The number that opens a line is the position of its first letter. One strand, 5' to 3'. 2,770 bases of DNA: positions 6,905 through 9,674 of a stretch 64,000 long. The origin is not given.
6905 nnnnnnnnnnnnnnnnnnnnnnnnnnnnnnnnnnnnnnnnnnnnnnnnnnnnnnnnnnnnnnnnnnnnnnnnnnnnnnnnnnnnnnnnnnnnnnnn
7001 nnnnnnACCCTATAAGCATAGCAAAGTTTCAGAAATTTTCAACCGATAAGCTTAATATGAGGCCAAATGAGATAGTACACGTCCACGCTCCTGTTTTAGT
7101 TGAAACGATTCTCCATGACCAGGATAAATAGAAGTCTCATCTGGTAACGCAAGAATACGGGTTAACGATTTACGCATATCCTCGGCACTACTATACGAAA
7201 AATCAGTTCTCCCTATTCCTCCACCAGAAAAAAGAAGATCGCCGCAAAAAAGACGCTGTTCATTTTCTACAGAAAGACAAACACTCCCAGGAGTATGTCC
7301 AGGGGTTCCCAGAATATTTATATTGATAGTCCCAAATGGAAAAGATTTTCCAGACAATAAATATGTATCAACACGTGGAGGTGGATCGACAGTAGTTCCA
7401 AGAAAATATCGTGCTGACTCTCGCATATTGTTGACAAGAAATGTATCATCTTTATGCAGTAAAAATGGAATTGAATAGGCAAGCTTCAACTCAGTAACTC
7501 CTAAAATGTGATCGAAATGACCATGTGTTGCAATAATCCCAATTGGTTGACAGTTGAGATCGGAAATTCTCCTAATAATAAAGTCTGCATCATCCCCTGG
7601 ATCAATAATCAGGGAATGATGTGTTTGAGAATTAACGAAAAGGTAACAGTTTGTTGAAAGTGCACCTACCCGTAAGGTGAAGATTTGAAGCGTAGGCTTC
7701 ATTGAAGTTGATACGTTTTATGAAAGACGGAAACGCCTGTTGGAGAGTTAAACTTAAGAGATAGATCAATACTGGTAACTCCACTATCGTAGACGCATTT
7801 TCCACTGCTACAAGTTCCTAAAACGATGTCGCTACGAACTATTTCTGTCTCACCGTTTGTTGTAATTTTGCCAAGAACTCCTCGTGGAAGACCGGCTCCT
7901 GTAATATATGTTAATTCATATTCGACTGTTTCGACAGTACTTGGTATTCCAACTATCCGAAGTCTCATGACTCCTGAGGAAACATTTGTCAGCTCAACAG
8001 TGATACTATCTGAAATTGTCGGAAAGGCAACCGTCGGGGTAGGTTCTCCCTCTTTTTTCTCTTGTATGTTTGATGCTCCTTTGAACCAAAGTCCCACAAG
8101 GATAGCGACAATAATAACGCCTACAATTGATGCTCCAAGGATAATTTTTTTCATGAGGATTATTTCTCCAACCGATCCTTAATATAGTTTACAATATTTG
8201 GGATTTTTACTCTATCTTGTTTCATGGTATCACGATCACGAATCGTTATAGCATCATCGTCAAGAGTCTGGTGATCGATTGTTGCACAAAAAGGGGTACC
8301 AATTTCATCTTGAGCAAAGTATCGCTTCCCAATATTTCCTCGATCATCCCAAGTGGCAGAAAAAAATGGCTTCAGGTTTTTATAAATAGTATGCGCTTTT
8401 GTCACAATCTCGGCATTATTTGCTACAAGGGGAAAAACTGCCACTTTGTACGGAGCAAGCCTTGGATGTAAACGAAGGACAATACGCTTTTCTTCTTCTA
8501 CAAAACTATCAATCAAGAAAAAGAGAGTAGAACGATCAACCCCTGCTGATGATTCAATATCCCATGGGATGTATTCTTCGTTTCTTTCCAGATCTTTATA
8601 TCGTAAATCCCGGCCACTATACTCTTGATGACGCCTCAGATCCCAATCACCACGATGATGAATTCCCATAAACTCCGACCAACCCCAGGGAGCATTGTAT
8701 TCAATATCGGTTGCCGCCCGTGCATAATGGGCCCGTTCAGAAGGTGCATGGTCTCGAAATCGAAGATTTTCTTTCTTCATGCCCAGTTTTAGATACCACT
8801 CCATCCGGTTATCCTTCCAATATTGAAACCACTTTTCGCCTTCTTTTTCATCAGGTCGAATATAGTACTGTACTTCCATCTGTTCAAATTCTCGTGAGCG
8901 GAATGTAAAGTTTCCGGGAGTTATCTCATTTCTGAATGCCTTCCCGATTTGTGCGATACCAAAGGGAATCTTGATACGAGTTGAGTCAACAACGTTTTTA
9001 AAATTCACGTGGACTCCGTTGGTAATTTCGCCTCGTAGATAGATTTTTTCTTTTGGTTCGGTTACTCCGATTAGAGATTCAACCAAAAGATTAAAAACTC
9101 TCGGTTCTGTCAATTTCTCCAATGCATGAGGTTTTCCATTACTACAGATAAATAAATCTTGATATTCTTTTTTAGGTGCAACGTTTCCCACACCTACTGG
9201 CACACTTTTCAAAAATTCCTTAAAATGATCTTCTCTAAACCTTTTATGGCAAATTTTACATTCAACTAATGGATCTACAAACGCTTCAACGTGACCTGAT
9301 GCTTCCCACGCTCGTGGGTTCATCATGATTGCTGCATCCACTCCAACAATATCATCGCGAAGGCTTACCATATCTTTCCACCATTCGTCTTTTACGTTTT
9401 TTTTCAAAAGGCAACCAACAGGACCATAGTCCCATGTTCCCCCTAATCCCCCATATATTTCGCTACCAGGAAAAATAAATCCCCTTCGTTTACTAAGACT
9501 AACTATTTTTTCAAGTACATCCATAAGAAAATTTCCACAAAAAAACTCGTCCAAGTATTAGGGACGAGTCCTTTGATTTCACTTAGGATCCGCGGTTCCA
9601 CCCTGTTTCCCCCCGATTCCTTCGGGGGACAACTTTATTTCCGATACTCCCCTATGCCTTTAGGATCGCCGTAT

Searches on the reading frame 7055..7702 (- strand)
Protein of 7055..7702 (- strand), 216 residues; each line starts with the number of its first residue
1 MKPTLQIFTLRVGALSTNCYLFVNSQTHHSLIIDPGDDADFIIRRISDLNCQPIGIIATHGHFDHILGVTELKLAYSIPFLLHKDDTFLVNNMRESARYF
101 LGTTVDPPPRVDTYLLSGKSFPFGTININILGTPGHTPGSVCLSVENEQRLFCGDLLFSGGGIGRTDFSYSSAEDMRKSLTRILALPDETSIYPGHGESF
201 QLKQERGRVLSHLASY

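Call 33: search_protein_families(library=ncbifam, proteins=[window:7055-7702:-])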
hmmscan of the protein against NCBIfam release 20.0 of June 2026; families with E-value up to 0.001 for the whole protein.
window:7055-7702:- (216 aa): 21 families
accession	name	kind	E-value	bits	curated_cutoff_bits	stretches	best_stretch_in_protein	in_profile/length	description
TIGR03413.1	GSH_gloB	equivalog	3.6e-27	95.3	200.8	1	12-196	4-164/248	hydroxyacylglutathione hydrolase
NF007597.0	PRK10241.1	equivalog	1.1e-20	74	421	2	126-196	100-165/251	hydroxyacylglutathione hydrolase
NF041804.1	MBL_fold_SolJ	exception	1.3e-18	67.1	350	1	10-199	11-181/224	solanimycin biosynthesis MBL-fold hydrolase SolJ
NF040641.1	bifunc_ST_SDO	equivalog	1.6e-14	53.6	625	1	38-197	187-343/423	bifunctional sulfur transferase/dioxygenase Blh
NF012229.1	bla_class_B_core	domain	1.9e-12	47.5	100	1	21-143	18-136/139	metallo-beta-lactamase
NF033105.1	bla_subclass_B3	equivalog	3.2e-10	39.8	240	1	12-206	18-222/257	subclass B3 metallo-beta-lactamase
NF000427.2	blaCAU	exception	3.6e-07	29.7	500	1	12-210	21-228/262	CAU/MBL1b family subclass B3 metallo-beta-lactamase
NF000405.1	HARLDQ_not_B3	exception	4.4e-06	26.5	350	1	56-207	82-235/267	HARLDQ motif MBL-fold protein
TIGR04558.1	SoxH_rel_PQQ_1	hypoth_equivalog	5.4e-06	25.7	300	1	42-200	60-217/285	quinoprotein relay system zinc metallohydrolase 1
NF047896.1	blaMIM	exception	1e-05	25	640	1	12-187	65-252/306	MIM family subclass B3 metallo-beta-lactamase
NF053820.1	MBLfold_Strvi7410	exception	1.2e-05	24.9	525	1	124-206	167-263/343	Strvi_7410 family MBL fold metallo-hydrolase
NF033106.1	blaL1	exception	3.3e-05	23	560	1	56-196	101-247/290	L1 family subclass B3 metallo-beta-lactamase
NF033184.1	B3_Acin_new1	exception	7.6e-05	22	580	1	12-183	44-224/283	putative subclass B3 metallo-beta-lactamase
NF000438.2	blaPOM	exception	0.00011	21.5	610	1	39-144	79-187/286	POM family subclass B3 metallo-beta-lactamase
NF000469.2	CAR_gen_B3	exception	0.00011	21.3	500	1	42-146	99-205/311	CAR family subclass B3 metallo-beta-lactamase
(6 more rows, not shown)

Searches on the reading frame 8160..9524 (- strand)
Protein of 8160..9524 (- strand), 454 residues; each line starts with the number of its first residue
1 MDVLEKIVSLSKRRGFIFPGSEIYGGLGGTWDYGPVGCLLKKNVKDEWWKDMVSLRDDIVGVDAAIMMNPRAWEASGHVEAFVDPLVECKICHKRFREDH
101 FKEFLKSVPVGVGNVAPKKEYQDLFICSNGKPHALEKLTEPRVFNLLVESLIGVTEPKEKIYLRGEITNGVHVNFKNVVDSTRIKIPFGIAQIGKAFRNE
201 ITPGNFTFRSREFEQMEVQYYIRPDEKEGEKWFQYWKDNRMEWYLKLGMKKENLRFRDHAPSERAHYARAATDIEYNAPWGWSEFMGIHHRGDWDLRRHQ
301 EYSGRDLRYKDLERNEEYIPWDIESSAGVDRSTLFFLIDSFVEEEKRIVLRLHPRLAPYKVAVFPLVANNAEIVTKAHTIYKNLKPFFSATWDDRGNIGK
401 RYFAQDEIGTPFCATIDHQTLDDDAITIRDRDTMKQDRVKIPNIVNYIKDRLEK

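Call 11: find_related_loci(query=window:8163-9524:-, collection=genome_contigs, flank=3000)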
Query window:8163-9524:- (454 aa) in genome_contigs; peptide patterns used: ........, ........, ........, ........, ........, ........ (x = any residue, [..] = any of these).
574 stretches matched a pattern; 566 encode a relative of the query (tblastn E <= 1e-3); the best 80 are kept; 80 distinct loci.
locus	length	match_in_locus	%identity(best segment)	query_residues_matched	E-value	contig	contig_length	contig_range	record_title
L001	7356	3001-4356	74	2-453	0e+0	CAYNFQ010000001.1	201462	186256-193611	MAG TPA_asm: uncultured Gammaproteobacteria bacterium isolate binchicken_co110_279 genome assembly, contig: NODE_160_len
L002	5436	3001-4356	68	2-448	0e+0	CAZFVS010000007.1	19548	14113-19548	MAG TPA_asm: uncultured Gammaproteobacteria bacterium isolate SRP269290_co2_8 genome assembly, contig: NODE_2859_length_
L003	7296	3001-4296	70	2-452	0e+0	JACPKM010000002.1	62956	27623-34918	MAG: Candidatus Daviesbacteria bacterium isolate NC_groundwater_494_Ag_S-0.1um_37_28 S35_SO-1_scaffold_42307, whole geno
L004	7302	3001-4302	70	2-453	0e+0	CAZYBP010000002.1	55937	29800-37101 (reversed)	MAG TPA_asm: uncultured Gammaproteobacteria bacterium isolate binchicken_co227_340 genome assembly, contig: NODE_1031_le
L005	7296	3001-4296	70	2-452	0e+0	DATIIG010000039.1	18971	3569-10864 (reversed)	MAG TPA_asm: Candidatus Saccharimonadales bacterium isolate SMAG_U15658 k141_130762, whole genome shotgun sequence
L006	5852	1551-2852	69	2-454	0e+0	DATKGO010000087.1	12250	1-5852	MAG TPA_asm: Patescibacteria group bacterium isolate SMAG_U14553 k141_61672, whole genome shotgun sequence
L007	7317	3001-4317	69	1-452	0e+0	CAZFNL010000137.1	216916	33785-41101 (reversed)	MAG TPA_asm: uncultured Gammaproteobacteria bacterium isolate SRP271791_co1_7 genome assembly, contig: k141_45435, whole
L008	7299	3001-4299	68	1-452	0e+0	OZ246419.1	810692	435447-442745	MAG: uncultured Gammaproteobacteria bacterium isolate binchicken_co84_156 genome assembly, chromosome: 1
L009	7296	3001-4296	68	2-452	0e+0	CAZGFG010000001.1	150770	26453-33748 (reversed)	MAG TPA_asm: uncultured Gammaproteobacteria bacterium isolate binchicken_co125_1135 genome assembly, contig: NODE_224_le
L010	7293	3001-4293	68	2-453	0e+0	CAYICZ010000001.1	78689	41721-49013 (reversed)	MAG TPA_asm: uncultured Gammaproteobacteria bacterium isolate ERP119705_co18_1 genome assembly, contig: NODE_196_length_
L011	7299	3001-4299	67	2-453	0e+0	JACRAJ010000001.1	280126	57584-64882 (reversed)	MAG: Candidatus Azambacteria bacterium isolate NC_groundwater_1590_Pr3_B-0.1um_43_109 SR-2_scaffold_141_642942, whole ge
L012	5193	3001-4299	68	2-453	0e+0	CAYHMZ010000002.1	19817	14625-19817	MAG TPA_asm: uncultured Candidatus Saccharibacteria bacterium isolate ERP119705_co13_640 genome assembly, contig: NODE_3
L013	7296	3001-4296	69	2-452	0e+0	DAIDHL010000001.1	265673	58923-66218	MAG TPA_asm: Candidatus Levyibacteriota bacterium isolate clean344 NODE_1_length_265673_cov_5.589056, whole genome shotg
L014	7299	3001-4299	68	2-453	0e+0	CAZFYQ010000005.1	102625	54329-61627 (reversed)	MAG TPA_asm: uncultured Gammaproteobacteria bacterium isolate SRP200132_co1_341 genome assembly, contig: NODE_213_length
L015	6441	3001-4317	70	1-452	0e+0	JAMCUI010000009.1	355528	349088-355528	MAG: Patescibacteria group bacterium isolate FK_Sedi_A_Bin.134 NODE_13_length_355528_cov_13.8818, whole genome shotgun s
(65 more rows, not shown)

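Call 33: search_protein_families(library=ncbifam, proteins=[window:8163-9524:-])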
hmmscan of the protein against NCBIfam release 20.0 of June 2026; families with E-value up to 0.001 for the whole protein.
window:8163-9524:- (454 aa): 7 families
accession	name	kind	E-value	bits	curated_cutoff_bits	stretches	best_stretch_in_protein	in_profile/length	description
NF003211.1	PRK04173.1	equivalog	8.1e-173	575.4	312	1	5-448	2-454/454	glycine--tRNA ligase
TIGR00389.1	glyS_dimeric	equivalog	2.8e-141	471.9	243.3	3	5-243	4-238/565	glycine--tRNA ligase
NF011484.0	PRK14894.1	equivalog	1.1e-114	383.6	1050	2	4-344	6-336/539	glycine--tRNA ligase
NF008979.1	PRK12325.1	exception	3.5e-13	49.2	550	1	354-448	340-436/437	proline--tRNA ligase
NF006625.0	PRK09194.1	equivalog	4.4e-10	39.1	558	1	353-448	462-558/559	proline--tRNA ligase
TIGR00409.1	proS_fam_II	equivalog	2.7e-09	36.4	306.7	1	355-449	470-566/568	proline--tRNA ligase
TIGR00408.1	proS_fam_I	equivalog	7.9e-06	25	437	1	350-452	274-381/475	proline--tRNA ligase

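Call 55: find_encoding_contigs(protein=window:8160-9524:-, flank=1000, max_places=4)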
Protein window:8160-9524:- (454 aa): 5 contigs read that carry it; 2 places shown.
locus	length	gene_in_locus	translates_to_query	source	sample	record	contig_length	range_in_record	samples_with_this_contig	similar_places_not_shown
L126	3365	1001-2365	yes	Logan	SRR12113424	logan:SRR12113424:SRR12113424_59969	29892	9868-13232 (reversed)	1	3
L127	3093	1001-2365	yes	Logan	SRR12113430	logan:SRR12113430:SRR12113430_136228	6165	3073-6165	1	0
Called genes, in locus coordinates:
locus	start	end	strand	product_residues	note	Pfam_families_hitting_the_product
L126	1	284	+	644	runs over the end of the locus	PF13196:DUF4012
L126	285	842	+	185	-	PF11967:RecO_N, PF02565:RecO_C (weak)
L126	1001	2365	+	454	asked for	PF00587:tRNA-synt_2b (weak), PF03129:HGTP_anticodon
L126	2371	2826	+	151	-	-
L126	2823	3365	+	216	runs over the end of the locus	PF00753:Lactamase_B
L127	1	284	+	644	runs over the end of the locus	PF13196:DUF4012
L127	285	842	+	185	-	PF11967:RecO_N, PF02565:RecO_C (weak)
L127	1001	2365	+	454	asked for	PF00587:tRNA-synt_2b (weak), PF03129:HGTP_anticodon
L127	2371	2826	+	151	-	-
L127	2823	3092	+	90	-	?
